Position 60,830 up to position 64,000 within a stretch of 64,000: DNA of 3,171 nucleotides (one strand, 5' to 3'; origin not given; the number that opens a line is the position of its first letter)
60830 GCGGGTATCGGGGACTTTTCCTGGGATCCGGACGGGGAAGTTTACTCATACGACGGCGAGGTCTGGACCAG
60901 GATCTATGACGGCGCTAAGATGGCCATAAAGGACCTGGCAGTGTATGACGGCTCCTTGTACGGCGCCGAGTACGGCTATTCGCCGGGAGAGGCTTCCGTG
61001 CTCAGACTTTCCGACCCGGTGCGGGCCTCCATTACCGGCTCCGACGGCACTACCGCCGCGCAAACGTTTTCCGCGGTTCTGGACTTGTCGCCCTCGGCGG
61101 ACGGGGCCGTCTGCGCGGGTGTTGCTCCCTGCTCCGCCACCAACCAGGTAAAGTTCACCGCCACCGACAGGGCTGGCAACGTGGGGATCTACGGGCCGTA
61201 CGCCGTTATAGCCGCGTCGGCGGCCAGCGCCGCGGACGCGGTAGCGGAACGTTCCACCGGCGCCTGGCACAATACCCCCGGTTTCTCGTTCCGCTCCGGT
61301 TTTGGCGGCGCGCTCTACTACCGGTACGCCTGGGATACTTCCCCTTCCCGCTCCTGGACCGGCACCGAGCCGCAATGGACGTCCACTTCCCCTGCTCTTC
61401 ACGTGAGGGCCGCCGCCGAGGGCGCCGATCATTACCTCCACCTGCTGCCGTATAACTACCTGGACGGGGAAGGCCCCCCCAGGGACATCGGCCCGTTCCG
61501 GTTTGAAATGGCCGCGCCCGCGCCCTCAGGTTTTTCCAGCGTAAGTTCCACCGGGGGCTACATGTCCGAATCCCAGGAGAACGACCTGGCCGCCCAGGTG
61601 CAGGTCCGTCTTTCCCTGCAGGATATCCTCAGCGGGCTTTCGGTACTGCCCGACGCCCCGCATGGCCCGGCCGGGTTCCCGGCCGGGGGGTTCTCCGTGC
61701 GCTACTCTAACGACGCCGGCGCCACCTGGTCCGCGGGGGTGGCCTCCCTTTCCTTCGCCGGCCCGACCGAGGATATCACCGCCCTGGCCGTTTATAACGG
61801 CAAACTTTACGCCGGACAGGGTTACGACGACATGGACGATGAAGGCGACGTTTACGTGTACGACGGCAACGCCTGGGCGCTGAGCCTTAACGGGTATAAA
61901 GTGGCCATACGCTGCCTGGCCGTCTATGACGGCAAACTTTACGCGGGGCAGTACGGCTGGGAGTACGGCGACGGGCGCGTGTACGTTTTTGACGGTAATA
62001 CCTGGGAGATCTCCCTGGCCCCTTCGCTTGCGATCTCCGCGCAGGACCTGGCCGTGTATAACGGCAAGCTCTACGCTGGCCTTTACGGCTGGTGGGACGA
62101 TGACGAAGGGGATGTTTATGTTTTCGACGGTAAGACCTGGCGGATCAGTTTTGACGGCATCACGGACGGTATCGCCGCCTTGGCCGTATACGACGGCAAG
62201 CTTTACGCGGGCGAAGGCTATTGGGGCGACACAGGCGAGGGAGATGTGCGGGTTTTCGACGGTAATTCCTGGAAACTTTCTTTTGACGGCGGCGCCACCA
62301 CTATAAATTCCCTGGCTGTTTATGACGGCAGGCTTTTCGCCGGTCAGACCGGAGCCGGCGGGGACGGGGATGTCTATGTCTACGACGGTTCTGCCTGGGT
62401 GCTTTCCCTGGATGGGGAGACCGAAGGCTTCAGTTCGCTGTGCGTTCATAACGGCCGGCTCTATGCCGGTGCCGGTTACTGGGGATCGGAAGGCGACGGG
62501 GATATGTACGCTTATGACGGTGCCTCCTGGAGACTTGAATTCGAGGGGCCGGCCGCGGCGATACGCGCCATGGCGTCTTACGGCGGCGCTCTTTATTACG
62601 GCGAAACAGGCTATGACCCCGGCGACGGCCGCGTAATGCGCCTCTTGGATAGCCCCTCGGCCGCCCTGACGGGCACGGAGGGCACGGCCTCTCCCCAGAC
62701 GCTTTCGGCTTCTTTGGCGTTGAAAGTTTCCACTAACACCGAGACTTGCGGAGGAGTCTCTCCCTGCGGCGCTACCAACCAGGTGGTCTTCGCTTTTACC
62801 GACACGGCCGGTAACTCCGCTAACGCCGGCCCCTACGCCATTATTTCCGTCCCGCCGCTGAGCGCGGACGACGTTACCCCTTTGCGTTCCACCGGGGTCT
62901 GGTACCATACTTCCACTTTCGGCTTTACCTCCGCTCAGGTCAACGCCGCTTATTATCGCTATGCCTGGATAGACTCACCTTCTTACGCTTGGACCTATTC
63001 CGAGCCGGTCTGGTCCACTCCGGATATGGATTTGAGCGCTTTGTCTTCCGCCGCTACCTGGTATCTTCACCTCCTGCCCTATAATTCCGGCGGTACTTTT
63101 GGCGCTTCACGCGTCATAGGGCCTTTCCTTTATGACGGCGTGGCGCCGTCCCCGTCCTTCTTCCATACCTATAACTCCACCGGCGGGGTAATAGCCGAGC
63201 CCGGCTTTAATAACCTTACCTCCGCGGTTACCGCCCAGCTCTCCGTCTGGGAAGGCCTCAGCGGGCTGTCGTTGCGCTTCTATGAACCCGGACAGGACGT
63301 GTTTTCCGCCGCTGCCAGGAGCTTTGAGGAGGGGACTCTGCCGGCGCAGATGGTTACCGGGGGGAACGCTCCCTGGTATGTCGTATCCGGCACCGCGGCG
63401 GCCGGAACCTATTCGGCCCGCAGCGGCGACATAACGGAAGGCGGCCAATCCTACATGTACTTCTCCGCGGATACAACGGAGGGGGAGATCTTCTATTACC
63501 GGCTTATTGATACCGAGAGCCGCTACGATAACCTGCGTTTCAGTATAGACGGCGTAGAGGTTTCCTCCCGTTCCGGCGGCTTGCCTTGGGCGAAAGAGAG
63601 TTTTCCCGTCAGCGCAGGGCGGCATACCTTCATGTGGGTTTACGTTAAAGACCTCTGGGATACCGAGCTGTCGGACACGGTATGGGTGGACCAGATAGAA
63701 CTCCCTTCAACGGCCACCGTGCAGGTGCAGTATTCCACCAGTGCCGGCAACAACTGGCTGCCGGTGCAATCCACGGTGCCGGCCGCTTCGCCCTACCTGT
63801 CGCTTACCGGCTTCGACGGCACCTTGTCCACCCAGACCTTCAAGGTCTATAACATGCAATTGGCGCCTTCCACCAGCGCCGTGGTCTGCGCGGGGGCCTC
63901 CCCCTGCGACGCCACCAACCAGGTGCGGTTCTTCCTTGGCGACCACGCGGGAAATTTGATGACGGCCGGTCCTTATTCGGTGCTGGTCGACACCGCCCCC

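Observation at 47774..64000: Giant open reading frame (over 5,400 codons and still open) that the ORF track does not list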

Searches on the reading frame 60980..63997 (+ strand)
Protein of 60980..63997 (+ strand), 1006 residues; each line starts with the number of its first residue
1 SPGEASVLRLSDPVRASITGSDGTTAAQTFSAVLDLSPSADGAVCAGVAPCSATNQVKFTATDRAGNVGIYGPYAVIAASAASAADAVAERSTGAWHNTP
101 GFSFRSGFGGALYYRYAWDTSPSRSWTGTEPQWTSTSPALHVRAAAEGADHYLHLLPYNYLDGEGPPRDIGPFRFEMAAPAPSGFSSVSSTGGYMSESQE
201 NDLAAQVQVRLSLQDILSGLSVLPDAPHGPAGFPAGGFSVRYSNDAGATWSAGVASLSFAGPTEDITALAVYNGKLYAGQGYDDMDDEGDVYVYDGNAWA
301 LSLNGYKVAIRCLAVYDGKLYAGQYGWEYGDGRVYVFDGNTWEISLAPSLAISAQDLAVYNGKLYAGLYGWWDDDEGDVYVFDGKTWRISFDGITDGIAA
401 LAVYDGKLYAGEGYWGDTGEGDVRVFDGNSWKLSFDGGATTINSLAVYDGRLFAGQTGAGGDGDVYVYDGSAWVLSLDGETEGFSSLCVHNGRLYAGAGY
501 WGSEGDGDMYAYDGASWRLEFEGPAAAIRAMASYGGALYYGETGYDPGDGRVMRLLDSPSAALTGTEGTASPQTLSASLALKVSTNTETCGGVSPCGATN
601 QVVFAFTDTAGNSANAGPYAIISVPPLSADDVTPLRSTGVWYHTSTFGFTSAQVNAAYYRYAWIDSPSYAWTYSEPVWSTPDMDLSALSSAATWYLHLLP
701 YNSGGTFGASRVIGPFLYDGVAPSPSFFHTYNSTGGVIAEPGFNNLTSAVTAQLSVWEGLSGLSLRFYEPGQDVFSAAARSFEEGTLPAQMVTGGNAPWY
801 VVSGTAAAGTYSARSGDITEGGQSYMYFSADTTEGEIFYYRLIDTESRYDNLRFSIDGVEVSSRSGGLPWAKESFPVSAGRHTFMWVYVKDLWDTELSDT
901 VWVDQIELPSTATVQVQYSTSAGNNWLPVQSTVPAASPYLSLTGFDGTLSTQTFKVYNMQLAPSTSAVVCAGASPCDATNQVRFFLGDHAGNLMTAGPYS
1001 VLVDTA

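Call 9: find_homologous_proteins(query=window:60980-63997:+, max_evalue=0.00001)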
Query window:60980-63997:+ (1006 aa): 235 proteins with E <= 0.00001 among 8000 candidates; the best 120 are listed.
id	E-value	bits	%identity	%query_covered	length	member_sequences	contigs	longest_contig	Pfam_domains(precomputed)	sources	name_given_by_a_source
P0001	0.0e+0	1746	67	100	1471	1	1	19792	-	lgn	-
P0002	0.0e+0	1547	56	100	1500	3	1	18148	-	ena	-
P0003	1.1e-274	932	43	70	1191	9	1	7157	-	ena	-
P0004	5.9e-127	443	38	63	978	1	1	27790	PF25788.3,PF16656.12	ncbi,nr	ncbi:MAG: hypothetical protein PHV36_14685, partial [Elusimicrobiales bacterium]|nr:hypothetical pro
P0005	3.4e-126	441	39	50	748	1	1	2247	-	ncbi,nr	ncbi:MAG: hypothetical protein KAI33_02180, partial [Elusimicrobiales bacterium]|nr:hypothetical pro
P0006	3.3e-118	414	44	59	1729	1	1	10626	PF01436.28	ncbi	ncbi:MAG: hypothetical protein WC943_11995, partial [Elusimicrobiota bacterium]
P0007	2.3e-108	382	35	63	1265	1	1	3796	PF03478.25,PF17005.12,PF25210.2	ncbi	ncbi:MAG: hypothetical protein WCS77_10220, partial [Elusimicrobiaceae bacterium]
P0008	2.6e-85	305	45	32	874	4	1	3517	PF13385.14,PF18962.8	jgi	jgi:hypothetical protein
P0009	9.1e-81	290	31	76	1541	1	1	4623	PF25852.1,PF25788.3,PF16656.12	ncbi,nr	ncbi:MAG: hypothetical protein NTX64_00220, partial [Elusimicrobia bacterium]|nr:hypothetical protei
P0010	4.2e-80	288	46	30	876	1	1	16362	PF13385.14,PF18962.8,PF13860.13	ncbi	-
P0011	8.8e-79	284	47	37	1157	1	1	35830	-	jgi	jgi:hypothetical protein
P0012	8.8e-78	280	50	26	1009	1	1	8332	PF13385.14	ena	-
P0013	3.3e-77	278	39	29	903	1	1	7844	PF03478.25,PF25210.2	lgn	-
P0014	4.3e-76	275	45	32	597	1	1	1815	PF13385.14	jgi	-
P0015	2.9e-75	272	49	30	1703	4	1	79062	PF11962.14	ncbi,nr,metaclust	ncbi:MAG: hypothetical protein A3B47_01560 [Candidatus Levybacteria bacterium RIFCSPLOWO2_01_FULL_39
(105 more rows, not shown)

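Call 12: find_encoding_contigs(protein=P0001, flank=10000, max_places=3)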
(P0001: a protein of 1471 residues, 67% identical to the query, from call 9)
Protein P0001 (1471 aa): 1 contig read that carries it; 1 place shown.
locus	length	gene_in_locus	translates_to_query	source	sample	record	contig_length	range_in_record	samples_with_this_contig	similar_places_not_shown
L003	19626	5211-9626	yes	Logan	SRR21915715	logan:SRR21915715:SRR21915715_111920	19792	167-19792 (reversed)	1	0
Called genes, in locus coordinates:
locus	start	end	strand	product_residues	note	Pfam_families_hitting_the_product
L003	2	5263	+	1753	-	?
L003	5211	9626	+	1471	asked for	-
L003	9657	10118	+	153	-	-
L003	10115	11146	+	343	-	PF08238:Sel1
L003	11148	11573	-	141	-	PF00072:Response_reg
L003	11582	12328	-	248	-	PF00486:Trans_reg_C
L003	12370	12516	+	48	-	-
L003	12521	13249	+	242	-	PF00072:Response_reg, PF00486:Trans_reg_C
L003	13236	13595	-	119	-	PF00072:Response_reg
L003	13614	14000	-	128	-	PF00072:Response_reg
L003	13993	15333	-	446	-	PF00989:PAS (weak), PF13188:PAS_8, PF00512:HisKA, PF02518:HATPase_c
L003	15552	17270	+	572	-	PF19572:PorV (faint), PF13371:TPR_9 (weak), PF14559:TPR_19 (weak), PF00515:TPR_1, PF07719:TPR_2, PF13181:TPR_8 (weak), PF13414:TPR_11 (faint), PF13428:TPR_14 (weak)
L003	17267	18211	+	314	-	PF00512:HisKA, PF02518:HATPase_c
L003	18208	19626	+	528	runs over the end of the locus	?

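Call 13: find_encoding_contigs(protein=P0002, flank=10000, max_places=3)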
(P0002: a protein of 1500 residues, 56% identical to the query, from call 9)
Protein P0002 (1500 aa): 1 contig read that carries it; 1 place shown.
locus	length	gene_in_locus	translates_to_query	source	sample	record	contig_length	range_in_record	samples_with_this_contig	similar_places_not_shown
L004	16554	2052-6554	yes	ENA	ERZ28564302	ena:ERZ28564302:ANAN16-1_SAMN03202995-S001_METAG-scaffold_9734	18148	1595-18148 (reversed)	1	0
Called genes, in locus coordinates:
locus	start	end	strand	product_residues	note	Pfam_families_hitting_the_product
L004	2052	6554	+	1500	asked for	-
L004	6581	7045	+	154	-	-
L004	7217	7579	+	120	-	PF00072:Response_reg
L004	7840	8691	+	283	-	PF13599:Pentapeptide_4 (faint), PF00805:Pentapeptide (faint), PF13576:Pentapeptide_3 (faint)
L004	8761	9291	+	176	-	PF00486:Trans_reg_C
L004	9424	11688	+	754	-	PF22085:NorB_cytochrome_c-like, PF00115:COX1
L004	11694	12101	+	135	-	PF02082:Rrf2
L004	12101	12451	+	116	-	PF02635:DsrE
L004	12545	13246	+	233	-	PF13675:PilJ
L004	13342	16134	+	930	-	PF13675:PilJ, PF13185:GAF_2, PF00989:PAS, PF08448:PAS_4, PF13426:PAS_9, PF08447:PAS_3, PF02518:HATPase_c, PF00072:Response_reg, +3 more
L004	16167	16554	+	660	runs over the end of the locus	?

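Call 77: find_homologous_proteins(query=L003:10115-11143:+, max_evalue=1e-30)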
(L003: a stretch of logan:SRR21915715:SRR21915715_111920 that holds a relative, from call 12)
Query L003:10115-11143:+ (343 aa): 12 proteins with E <= 1e-30 among 8000 candidates.
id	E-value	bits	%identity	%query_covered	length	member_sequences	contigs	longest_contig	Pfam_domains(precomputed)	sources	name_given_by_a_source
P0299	1.4e-217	739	100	100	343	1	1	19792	PF08238.19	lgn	-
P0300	1.3e-95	338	55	93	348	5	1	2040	PF08238.19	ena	-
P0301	1.1e-89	319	57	85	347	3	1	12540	PF08238.19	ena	-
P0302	3.9e-53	199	44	47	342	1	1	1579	PF08238.19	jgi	jgi:hypothetical protein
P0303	1.2e-50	191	35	60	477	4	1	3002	PF08238.19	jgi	jgi:TPR repeat protein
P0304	4.4e-49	185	34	53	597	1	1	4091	PF23310.2,PF08238.19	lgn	-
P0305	6.7e-46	175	43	65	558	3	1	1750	PF08238.19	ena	-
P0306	6.8e-46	175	43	54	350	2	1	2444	PF08238.19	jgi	-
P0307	1.9e-42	164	37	55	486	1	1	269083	PF23310.2,PF08238.19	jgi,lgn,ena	-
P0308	3.9e-40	156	36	61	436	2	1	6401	PF08238.19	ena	-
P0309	3.5e-36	143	38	50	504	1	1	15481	PF23310.2,PF08238.19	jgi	jgi:TPR repeat protein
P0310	1.5e-33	134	38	53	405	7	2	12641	PF08238.19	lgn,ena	-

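Call 78: find_encoding_contigs(protein=P0301, flank=10000, max_places=4)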
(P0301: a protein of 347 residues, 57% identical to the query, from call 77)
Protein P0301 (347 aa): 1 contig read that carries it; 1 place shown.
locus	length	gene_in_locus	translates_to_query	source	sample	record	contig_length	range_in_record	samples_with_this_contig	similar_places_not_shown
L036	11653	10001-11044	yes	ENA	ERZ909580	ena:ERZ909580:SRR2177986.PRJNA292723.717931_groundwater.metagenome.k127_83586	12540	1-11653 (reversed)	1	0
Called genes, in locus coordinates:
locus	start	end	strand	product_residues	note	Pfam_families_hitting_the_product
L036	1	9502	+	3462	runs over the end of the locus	?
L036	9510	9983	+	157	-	-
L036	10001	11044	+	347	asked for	PF08238:Sel1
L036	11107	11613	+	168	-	PF00486:Trans_reg_C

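Call 79: find_encoding_contigs(protein=P0300, flank=10000, max_places=4)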
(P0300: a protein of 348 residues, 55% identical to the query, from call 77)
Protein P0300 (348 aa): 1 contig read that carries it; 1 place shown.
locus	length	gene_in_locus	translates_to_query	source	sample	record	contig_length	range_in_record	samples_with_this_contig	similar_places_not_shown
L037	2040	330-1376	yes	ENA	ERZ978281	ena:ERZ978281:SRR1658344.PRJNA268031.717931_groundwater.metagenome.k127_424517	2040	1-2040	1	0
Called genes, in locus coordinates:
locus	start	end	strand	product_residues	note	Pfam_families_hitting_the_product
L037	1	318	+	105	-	?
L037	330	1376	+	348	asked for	PF08238:Sel1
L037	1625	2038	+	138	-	?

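Call 81: list_cluster_members(proteins=[P0300, P0301])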
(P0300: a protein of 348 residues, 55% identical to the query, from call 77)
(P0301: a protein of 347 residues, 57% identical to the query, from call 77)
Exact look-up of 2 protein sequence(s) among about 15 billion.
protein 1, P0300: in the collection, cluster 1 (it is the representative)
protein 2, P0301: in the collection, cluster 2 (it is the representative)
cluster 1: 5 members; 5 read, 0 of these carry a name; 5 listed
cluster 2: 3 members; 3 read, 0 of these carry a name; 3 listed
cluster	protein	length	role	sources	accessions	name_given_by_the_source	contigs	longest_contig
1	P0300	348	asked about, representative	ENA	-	-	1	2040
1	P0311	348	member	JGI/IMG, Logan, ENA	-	-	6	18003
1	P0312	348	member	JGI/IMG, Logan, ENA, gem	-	-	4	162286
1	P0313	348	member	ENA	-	-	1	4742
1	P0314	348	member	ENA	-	-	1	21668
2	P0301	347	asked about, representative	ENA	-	-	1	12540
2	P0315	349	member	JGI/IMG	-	-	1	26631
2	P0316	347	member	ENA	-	-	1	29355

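Call 82: find_encoding_contigs(protein=P0312, flank=10000, max_places=4)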
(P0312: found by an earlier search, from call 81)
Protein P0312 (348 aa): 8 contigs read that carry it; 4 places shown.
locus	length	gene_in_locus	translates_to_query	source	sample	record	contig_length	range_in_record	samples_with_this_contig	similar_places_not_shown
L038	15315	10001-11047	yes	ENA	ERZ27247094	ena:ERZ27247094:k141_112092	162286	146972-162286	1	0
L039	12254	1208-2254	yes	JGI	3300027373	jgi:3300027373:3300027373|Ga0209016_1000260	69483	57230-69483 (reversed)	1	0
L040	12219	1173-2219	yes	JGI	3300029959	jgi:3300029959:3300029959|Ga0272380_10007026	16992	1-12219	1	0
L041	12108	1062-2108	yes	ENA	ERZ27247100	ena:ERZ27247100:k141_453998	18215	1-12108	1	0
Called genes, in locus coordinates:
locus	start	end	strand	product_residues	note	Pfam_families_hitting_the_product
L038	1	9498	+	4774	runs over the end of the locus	PF02012:BNR (faint), PF24316:Tli3 (faint), PF25173:Beta-prop_WDR3_1st (faint)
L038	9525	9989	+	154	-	-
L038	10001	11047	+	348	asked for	PF08238:Sel1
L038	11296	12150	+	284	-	PF00805:Pentapeptide (faint), PF13576:Pentapeptide_3 (faint), PF13599:Pentapeptide_4 (faint)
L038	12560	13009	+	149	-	PF00486:Trans_reg_C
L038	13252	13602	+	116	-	PF02635:DsrE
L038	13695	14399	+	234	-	PF13675:PilJ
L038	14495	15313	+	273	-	?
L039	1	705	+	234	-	?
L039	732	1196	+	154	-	-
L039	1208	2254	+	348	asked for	PF08238:Sel1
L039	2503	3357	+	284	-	PF00805:Pentapeptide (faint), PF13576:Pentapeptide_3 (faint), PF13599:Pentapeptide_4 (faint)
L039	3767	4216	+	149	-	PF00486:Trans_reg_C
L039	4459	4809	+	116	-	PF02635:DsrE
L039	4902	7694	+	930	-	PF13675:PilJ, PF13185:GAF_2, PF00989:PAS, PF08448:PAS_4, PF13426:PAS_9, PF08447:PAS_3, PF02518:HATPase_c, PF00072:Response_reg, +3 more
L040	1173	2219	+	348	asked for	PF08238:Sel1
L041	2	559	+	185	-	?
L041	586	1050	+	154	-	-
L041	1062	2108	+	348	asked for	PF08238:Sel1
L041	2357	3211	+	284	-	PF00805:Pentapeptide (faint), PF13576:Pentapeptide_3 (faint), PF13599:Pentapeptide_4 (faint)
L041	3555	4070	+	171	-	PF00486:Trans_reg_C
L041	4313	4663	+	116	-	PF02635:DsrE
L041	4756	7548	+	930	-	PF13675:PilJ, PF13185:GAF_2, PF00989:PAS, PF08448:PAS_4, PF13426:PAS_9, PF08447:PAS_3, PF02518:HATPase_c, PF00072:Response_reg, +3 more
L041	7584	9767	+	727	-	PF00989:PAS, PF08448:PAS_4 (weak), PF13426:PAS_9, PF00512:HisKA, PF02518:HATPase_c, PF00072:Response_reg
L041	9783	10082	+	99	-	PF01627:Hpt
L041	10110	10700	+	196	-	-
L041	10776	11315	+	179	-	PF00072:Response_reg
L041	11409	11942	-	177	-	PF13115:YtkA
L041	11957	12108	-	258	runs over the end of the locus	-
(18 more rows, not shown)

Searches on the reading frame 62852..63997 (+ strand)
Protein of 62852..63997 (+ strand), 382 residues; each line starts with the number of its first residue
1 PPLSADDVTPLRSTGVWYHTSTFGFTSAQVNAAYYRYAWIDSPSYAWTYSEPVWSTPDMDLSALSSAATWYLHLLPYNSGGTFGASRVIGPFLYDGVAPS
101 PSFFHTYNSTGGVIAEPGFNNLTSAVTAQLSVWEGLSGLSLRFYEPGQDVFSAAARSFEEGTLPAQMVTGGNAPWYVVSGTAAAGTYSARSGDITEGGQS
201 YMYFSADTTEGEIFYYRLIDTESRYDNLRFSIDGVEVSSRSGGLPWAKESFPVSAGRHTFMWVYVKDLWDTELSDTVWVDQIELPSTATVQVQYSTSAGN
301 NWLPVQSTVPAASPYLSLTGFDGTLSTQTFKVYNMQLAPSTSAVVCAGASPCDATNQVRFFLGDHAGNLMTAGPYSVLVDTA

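Call 17: find_related_loci(query=window:62852-63997:+, collection=genome_contigs, flank=10000)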
Query window:62852-63997:+ (382 aa) in genome_contigs; peptide patterns used: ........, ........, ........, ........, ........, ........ (x = any residue, [..] = any of these).
18 stretches matched a pattern, but none encodes a relative of the query by tblastn (E <= 1e-3).

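Call 19: find_related_loci(query=window:62852-63997:+, collection=metagenome_contigs, flank=10000)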
Query window:62852-63997:+ (382 aa) in metagenome_contigs; peptide patterns used: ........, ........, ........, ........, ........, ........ (x = any residue, [..] = any of these).
61 stretches matched a pattern, but none encodes a relative of the query by tblastn (E <= 1e-3).
